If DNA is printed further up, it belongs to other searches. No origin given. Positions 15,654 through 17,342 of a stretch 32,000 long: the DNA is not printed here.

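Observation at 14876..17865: Tightly coupled three-gene operon of unrecognisable proteins (exported/TM protein, 463-aa protein with nuclease-like C-terminus, 2-TM protein): best candidate for an undescribed system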

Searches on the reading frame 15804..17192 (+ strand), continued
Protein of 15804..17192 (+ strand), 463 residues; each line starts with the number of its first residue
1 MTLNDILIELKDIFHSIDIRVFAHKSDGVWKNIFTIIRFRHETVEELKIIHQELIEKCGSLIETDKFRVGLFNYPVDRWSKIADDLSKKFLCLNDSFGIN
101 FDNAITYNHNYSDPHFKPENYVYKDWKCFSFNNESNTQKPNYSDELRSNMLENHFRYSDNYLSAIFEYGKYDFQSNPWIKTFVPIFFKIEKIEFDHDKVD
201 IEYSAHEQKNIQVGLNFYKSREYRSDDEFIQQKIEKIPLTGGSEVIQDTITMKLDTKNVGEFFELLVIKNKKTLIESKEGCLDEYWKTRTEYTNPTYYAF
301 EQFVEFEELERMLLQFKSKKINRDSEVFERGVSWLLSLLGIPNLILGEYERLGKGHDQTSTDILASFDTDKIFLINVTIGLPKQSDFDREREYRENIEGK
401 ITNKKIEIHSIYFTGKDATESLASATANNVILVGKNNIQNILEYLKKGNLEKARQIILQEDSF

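Call 39: fold_search(model_id=the predicted structure, library=pdb)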
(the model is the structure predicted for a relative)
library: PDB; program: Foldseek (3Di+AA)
matches with E <= 10: 1727; with E <= 0.001: 13
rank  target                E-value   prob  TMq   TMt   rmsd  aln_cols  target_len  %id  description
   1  3ac0_A                1.8e-04  0.99  0.14  0.08  16.6       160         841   14  Crystal structure of Beta-glucosidase from Kluyveromyces marxianus in complex with glucose (released 2010-08-11)
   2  3ac0_C                3.0e-04  1.00  0.14  0.09  16.8       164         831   15  Crystal structure of Beta-glucosidase from Kluyveromyces marxianus in complex with glucose (released 2010-08-11)
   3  5wab_C                3.6e-04  1.00  0.13  0.10   6.1       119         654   13  Crystal Structure of Bifidobacterium adolescentis GH3 beta-glucosidase (released 2018-04-04)
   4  3abz_B                4.2e-04  1.00  0.14  0.09   5.9       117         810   14  Crystal structure of Se-Met labeled Beta-glucosidase from Kluyveromyces marxianus (released 2010-08-11)
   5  5n6u_A                4.8e-04  0.85  0.16  0.11  16.4       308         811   11  Crystal structure of Beta-D-Mannosidase from Dictyoglomus thermophilum. (released 2017-04-12)
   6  3ac0_B                5.1e-04  1.00  0.15  0.09   5.1       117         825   17  Crystal structure of Beta-glucosidase from Kluyveromyces marxianus in complex with glucose (released 2010-08-11)
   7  3abz_D                5.4e-04  1.00  0.14  0.09   5.6       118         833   14  Crystal structure of Se-Met labeled Beta-glucosidase from Kluyveromyces marxianus (released 2010-08-11)
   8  2p14                  5.7e-04  1.00  0.21  0.48   8.9       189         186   12  Crystal structure of small subunit (R.BspD6I2) of the heterodimeric restriction endonuclease R.BspD6I (released 2008-03-11)
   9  5wab_B                6.8e-04  1.00  0.13  0.10   6.2       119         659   13  Crystal Structure of Bifidobacterium adolescentis GH3 beta-glucosidase (released 2018-04-04)
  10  4bgd_A                7.6e-04  0.54  0.13  0.05  20.6       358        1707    9  Crystal structure of Brr2 in complex with the Jab1/MPN domain of Prp8 (released 2013-05-29)
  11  4i3g_A                8.1e-04  1.00  0.14  0.09   5.2       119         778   11  Crystal Structure of DesR, a beta-glucosidase from Streptomyces venezuelae in complex with D-glucose. (released 2013-02-20)
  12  3abz_A                9.6e-04  1.00  0.14  0.08   5.8       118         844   14  Crystal structure of Se-Met labeled Beta-glucosidase from Kluyveromyces marxianus (released 2010-08-11)
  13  5wab_D                9.6e-04  0.97  0.14  0.10  10.6       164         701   10  Crystal Structure of Bifidobacterium adolescentis GH3 beta-glucosidase (released 2018-04-04)
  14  2x42                  1.1e-03  1.00  0.14  0.10   5.7       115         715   11  Structure of beta-glucosidase 3B from Thermotoga neapolitana in complex with alpha-D-glucose (released 2010-02-09)
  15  8wae_A                1.2e-03  1.00  0.15  0.47   4.0       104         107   12  Crystal structure of a novel porphyran-binding carbohydrate binding module (released 2024-09-11)
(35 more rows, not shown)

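Call 43: search_protein_families(library=padloc, proteins=[P0065, P0066, P0068, P0072, P0070, P0078, P0088, P0101, P0136, P0150], max_evalue=0.01)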
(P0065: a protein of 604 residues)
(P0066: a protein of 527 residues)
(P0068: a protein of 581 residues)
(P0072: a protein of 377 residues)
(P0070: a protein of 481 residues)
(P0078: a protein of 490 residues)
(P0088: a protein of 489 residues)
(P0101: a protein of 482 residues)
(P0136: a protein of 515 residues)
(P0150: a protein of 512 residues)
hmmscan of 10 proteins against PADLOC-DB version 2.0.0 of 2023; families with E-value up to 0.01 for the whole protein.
P0065 (604 aa): 15 families
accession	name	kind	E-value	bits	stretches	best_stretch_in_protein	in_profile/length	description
PDLC05062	PDC-S66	-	8.1e-52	174.4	1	399-581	75-261/282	-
PDLC00417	ThsB1|ThsB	-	3.8e-28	96.9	1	424-578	130-277/303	TIR-like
PDLC02962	RT-TIR_XII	-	3.8e-19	66.9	1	399-600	286-477/478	single gene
PDLC02961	RT-TIR_XII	-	4.4e-17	60.1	1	396-600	285-473/475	single gene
PDLC02421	Aga_TIR-PNTD1-PNTD2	-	4e-13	47.2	1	467-595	3-132/430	Class I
PDLC00424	ThsB1|ThsB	-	6.2e-12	43.8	1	468-600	102-233/234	TIR-like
PDLC02403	Aga_TIR-PNTD1-PNTD2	-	1.2e-11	42.4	1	469-595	4-131/443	Class I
PDLC02012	SAVED5--SAVED_TIR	-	1.3e-06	25.8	1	469-546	15-92/404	-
PDLC03015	TIR-NLR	-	6.4e-05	19.8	1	470-547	4-79/824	-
PDLC02400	Aga_TIR-PNTD1-PNTD2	-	8.1e-05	19.1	1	457-595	176-315/639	Class I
PDLC02416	Aga_REase-TIR-PNTD1-PNTD2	-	0.00017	18.4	1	469-593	157-276/572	Class I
PDLC00430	ThsB1|ThsB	-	0.00031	18.4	1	404-509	7-104/269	TIR-like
PDLC03825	spbK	-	0.00031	18.3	1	418-496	100-176/308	-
PDLC00422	ThsB1|ThsB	-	0.0017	15.9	1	440-497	14-69/194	TIR-like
PDLC00436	ThsB1|ThsB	-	0.007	13.9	0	445-504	12-71/183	TIR-like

P0066 (527 aa): 17 families
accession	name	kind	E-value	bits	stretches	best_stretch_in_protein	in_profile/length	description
PDLC05062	PDC-S66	-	6.3e-12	43.5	1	298-385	136-223/282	-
PDLC02421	Aga_TIR-PNTD1-PNTD2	-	7e-08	30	1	313-397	5-91/430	Class I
PDLC00436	ThsB1|ThsB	-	1.4e-07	29.2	1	308-390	32-118/183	TIR-like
PDLC00425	ThsB1|ThsB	-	3.3e-07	27.8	1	300-401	240-351/389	TIR-like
PDLC00419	ThsB1|ThsB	-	7.2e-07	27.2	1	306-389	22-109/165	TIR-like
PDLC00423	ThsB1|ThsB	-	1.6e-06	25.9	1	306-388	30-117/190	TIR-like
PDLC00426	ThsB1|ThsB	-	1.6e-06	25.7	1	300-399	226-332/352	TIR-like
PDLC00435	ThsB1|ThsB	-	1.7e-06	25.8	1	255-342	10-95/281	TIR-like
PDLC02403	Aga_TIR-PNTD1-PNTD2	-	2.1e-06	25.1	1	314-401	5-100/443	Class I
PDLC00430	ThsB1|ThsB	-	6.4e-05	20.6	1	303-342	56-96/269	TIR-like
PDLC05001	PDC-S34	-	6.4e-05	20.1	1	426-492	286-351/384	-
PDLC00434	ThsB1|ThsB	-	7.7e-05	19.9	1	312-398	139-226/396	TIR-like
PDLC03702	HEase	-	0.00046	18.1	1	64-122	198-256/258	homing endonuclease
PDLC02012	SAVED5--SAVED_TIR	-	0.00065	16.9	1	309-385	11-88/404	-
PDLC00422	ThsB1|ThsB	-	0.0011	16.5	1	298-347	27-77/194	TIR-like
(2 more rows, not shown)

P0068 (581 aa): 0 families

P0072 (377 aa): 7 families
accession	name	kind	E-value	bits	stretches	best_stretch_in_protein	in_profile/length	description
PDLC03825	spbK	-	9e-06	23.3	1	261-339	98-175/308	-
PDLC00436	ThsB1|ThsB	-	5e-05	20.9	1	303-364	26-87/183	TIR-like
PDLC00419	ThsB1|ThsB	-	6.1e-05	20.9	1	291-363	7-78/165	TIR-like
PDLC00423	ThsB1|ThsB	-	0.00053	17.7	1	294-370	15-94/190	TIR-like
PDLC05062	PDC-S66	-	0.0011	16.4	1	301-365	137-202/282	-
PDLC02012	SAVED5--SAVED_TIR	-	0.0041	14.2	1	308-363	7-63/404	-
PDLC00422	ThsB1|ThsB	-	0.0054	14.3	1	303-344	31-72/194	TIR-like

P0070 (481 aa): 0 families

P0078 (490 aa): 0 families

P0088 (489 aa): 0 families

P0101 (482 aa): 1 family
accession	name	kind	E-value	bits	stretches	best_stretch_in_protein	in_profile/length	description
PDLC00540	JetA2|JetA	-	0.0036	14.1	1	35-72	27-64/496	DUF2397 domain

P0136 (515 aa): 0 families

P0150 (512 aa): 0 families

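Call 44: list_cluster_members(proteins=[P0050, P0057, P0065, P0066, P0070, P0078, P0101, P0112, P0136, P0150])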
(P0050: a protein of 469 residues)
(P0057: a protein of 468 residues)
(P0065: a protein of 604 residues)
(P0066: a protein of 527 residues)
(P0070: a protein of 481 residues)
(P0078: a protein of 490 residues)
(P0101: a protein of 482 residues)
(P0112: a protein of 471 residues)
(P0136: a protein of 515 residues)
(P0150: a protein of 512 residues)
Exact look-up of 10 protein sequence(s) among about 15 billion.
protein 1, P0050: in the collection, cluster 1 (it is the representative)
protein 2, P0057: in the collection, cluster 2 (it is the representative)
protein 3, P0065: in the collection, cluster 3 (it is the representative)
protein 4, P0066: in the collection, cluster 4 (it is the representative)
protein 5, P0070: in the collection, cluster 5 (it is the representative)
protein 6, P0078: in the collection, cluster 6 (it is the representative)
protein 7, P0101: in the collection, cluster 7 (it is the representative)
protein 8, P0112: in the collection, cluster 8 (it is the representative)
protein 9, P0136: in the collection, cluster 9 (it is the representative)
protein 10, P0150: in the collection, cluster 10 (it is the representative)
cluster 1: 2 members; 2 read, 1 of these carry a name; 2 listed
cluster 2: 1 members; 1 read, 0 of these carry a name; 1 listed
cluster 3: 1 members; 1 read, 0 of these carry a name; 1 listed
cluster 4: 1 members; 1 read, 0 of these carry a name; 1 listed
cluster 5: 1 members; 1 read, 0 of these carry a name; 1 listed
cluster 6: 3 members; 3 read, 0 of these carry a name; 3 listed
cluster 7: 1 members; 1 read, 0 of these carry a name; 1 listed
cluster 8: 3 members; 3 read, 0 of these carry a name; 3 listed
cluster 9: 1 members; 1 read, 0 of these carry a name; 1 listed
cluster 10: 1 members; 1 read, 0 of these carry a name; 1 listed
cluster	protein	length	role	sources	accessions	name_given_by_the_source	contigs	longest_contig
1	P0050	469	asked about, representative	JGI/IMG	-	hypothetical protein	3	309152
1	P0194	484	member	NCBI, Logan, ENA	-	-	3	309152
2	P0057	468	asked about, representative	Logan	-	-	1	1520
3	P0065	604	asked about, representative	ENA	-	-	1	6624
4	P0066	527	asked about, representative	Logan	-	-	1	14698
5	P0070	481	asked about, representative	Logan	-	-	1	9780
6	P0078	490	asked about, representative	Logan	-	-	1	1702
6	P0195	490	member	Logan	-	-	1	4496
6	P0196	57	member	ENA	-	-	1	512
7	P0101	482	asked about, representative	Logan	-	-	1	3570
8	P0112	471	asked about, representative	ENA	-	-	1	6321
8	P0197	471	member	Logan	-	-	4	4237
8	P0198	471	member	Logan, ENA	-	-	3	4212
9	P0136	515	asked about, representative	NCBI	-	-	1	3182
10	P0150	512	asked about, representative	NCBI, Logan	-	-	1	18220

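Call 47: find_related_loci(query=A1, collection=genome_contigs, flank=10000)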
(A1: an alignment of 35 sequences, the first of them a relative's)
Query A1 (463 aa) in genome_contigs; peptide patterns used: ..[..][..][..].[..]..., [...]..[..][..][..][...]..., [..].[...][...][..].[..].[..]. (x = any residue, [..] = any of these).
36 stretches matched a pattern; 2 encode a relative of the query (tblastn E <= 1e-3); 2 distinct loci.
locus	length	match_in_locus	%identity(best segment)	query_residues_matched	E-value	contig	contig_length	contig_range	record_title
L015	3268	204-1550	25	3-448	3e-29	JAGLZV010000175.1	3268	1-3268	MAG: Methanophagales archaeon isolate RS_14_10 ZL355.bin.10.fa_175, whole genome shotgun sequence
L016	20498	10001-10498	26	295-455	7e-11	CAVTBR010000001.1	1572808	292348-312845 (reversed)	MAG: Candidatus Bathyarchaeota archaeon isolate MFD02248.bin.2.56 genome assembly, contig: contig_32965, whole genome sh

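Call 48: find_encoding_contigs(protein=P0066, flank=7000, max_places=1)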
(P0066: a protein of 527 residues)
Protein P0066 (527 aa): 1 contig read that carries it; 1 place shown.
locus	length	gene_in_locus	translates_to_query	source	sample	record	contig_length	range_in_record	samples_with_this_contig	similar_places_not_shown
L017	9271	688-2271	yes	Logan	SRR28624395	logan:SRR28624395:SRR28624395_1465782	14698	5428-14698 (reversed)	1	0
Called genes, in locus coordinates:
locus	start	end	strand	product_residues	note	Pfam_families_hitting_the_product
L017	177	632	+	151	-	PF05866:RusA (faint)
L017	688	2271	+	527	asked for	PF01582:TIR (weak), PF13676:TIR_2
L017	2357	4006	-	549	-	PF02384:N6_Mtase, PF20473:MmeI_Mtase (faint), PF07669:Eco57I, PF22837:M_Eco57I_C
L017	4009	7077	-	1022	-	PF04313:HSDR_N (weak), PF02384:N6_Mtase, PF20473:MmeI_Mtase, PF07669:Eco57I, PF12950:TaqI_C (weak)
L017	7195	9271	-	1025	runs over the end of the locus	PF00580:UvrD-helicase, PF01443:Viral_helicase1 (faint), PF13087:AAA_12 (faint), PF13245:AAA_19, PF13361:UvrD_C, PF10926:DUF2800, PF12705:PDDEXK_1, PF01930:Cas_Cas4 (weak), +1 more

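Call 49: find_encoding_contigs(protein=P0150, flank=7000, max_places=1)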
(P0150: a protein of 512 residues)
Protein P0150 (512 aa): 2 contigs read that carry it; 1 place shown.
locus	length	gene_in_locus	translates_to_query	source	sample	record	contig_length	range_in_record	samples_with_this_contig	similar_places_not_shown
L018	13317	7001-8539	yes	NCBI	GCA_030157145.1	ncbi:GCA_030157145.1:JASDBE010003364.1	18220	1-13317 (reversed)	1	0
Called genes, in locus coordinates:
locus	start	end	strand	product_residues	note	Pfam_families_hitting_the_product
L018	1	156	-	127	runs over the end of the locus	PF01863:YgjP-like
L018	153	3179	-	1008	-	PF04313:HSDR_N, PF04851:ResIII, PF18766:SWI2_SNF2, PF22679:T1R_D3-like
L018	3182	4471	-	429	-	PF01420:Methylase_S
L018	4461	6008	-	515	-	PF12161:HsdM_N, PF07669:Eco57I (faint), PF02384:N6_Mtase, PF01170:UPF0020 (weak)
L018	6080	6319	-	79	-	-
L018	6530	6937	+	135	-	PF04266:ASCH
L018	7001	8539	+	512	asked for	-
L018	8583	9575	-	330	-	-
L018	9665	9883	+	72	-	PF02452:PemK_toxin (weak)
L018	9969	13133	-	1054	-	PF19077:Big_13 (faint), PF13754:Big_3_4 (faint), PF13750:Big_3_3 (faint)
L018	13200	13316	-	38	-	?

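Call 59: search_protein_families(library=pfam, proteins=[L009:6381-6938:-, L009:7045-7704:-, L008:3584-4132:+, L003:7285-7980:+, L001:7253-7894:-, L001:6155-7123:-], max_evalue=0.01)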
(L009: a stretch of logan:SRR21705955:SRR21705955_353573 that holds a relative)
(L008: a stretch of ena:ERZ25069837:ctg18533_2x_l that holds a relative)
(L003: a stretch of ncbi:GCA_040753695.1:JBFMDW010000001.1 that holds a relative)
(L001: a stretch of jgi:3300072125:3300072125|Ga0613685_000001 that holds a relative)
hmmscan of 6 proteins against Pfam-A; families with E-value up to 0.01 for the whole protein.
L009:6381-6938:- (186 aa): 0 families

L009:7045-7704:- (220 aa): 0 families

L008:3584-4132:+ (183 aa): 0 families

L003:7285-7980:+ (232 aa): 0 families

L001:7253-7894:- (214 aa): 0 families

L001:6155-7123:- (323 aa): 0 families

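Call 65: search_protein_families(library=pfam, alignment_id=A2, max_evalue=0.01)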
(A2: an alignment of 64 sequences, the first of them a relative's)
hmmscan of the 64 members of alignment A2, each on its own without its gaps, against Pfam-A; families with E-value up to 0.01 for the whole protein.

A. member 1, P0001 (463 aa): 0 families

B. families by the number of members that match (of 64 scanned): 5 families
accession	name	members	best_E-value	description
PF20281.3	CTD5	1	0.00084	C-terminal domain 5 of the ABC-three component (ABC-3C) systems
PF22777.1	VKGC_lumenal_dom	1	0.001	Vitamin K-dependent gamma-carboxylase, lumenal domain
PF01939.22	NucS_C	1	0.0029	Endonuclease NucS C-terminal domain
PF04471.18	Mrr_cat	1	0.004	Restriction endonuclease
PF20247.3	DUF6602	1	0.0076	Domain of unknown function (DUF6602)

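Call 81: search_protein_families(library=pfam, proteins=[L016:611-3130:-, L016:3272-3970:-, L016:5646-6866:+, L016:7877-8983:-, L016:9458-10513:+, L016:10570-11202:+, L016:11247-11978:+, L016:12012-12515:+, L016:16740-18170:+, L015:1785-2642:-], max_evalue=0.001)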
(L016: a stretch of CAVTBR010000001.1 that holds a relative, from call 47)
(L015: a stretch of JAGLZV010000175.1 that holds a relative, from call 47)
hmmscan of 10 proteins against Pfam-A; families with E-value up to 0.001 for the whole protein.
L016:611-3130:- (840 aa): 15 families
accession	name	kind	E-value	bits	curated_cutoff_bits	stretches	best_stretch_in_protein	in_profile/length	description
PF13424.12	TPR_12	-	2.5e-62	207.5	30.1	6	628-699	3-76/77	Tetratricopeptide repeat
PF13374.12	TPR_10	-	7.4e-34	115.2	27.5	1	708-745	2-40/42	Tetratricopeptide repeat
PF07719.23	TPR_2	-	2e-32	109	27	0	348-379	1-32/34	Tetratricopeptide repeat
PF00515.34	TPR_1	-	8.9e-31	104.9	27.8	1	348-379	1-32/34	Tetratricopeptide repeat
PF17874.7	TPR_MalT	-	3.2e-20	73.1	45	1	595-747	8-161/336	MalT-like TPR region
PF24885.1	TPR_NPHP3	-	1.2e-19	71.2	100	2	447-538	75-171/239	Nephrocystin-3 TPR domain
PF13181.12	TPR_8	-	9.7e-18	63.2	25.7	0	510-538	3-31/34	Tetratricopeptide repeat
PF13176.12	TPR_7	-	9.1e-14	50.8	27.9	0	670-702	1-33/36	Tetratricopeptide repeat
PF13428.12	TPR_14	-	1.6e-13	50.3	23.5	0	670-696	3-29/44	Tetratricopeptide repeat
PF13289.12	SIR2_2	-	8.9e-12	45.7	24.5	1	120-230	3-107/141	SIR2-like domain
PF14938.12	SNAP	-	1.1e-11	45.2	25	1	403-535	50-182/282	Soluble NSF attachment protein, SNAP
PF13432.12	TPR_16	-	1.2e-08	35.7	32.7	0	769-823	11-64/65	Tetratricopeptide repeat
PF14559.12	TPR_19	-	4.6e-07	30.5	25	0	639-695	2-52/68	Tetratricopeptide repeat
PF25063.1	ARM_TT21_C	-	0.0002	21.7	35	0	475-537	102-158/209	Tetratricopeptide repeat protein 21 C-terminal ARM domain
PF10602.15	RPN7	-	0.00027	21.1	29.6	0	667-816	35-141/174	26S proteasome subunit RPN7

L016:3272-3970:- (233 aa): 1 family
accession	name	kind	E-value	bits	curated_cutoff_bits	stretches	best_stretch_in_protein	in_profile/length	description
PF09509.15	Hypoth_Ymh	-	3.8e-13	49.8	25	1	129-223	17-118/119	Protein of unknown function (Hypoth_ymh)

L016:5646-6866:+ (407 aa): 0 families

L016:7877-8983:- (369 aa): 0 families

L016:9458-10513:+ (352 aa): 0 families

L016:10570-11202:+ (211 aa): 0 families

L016:11247-11978:+ (244 aa): 1 family
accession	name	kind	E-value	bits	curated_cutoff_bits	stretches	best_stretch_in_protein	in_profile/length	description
PF22175.2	Ogg-HhH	-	8.7e-30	104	27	1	39-223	1-171/173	8-oxoguanine DNA glycosylase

L016:12012-12515:+ (168 aa): 1 family
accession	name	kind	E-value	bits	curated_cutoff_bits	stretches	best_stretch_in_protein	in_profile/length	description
PF13643.11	DUF4145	-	8.4e-06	26.2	23.1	1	32-121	2-77/88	Domain of unknown function (DUF4145)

L016:16740-18170:+ (477 aa): 1 family
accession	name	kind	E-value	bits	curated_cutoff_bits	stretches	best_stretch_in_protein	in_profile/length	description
PF03237.21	Terminase_6N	-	5.1e-19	69.2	22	1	77-276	5-214/215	Terminase large subunit, T4likevirus-type, N-terminal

L015:1785-2642:- (286 aa): 2 families
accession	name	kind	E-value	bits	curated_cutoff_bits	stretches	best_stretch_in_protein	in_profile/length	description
PF00800.23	PDT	-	2.7e-54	184.2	25.2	1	3-189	1-178/181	Prephenate dehydratase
PF01842.31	ACT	-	7.1e-14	51.7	27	1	204-266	1-62/66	ACT domain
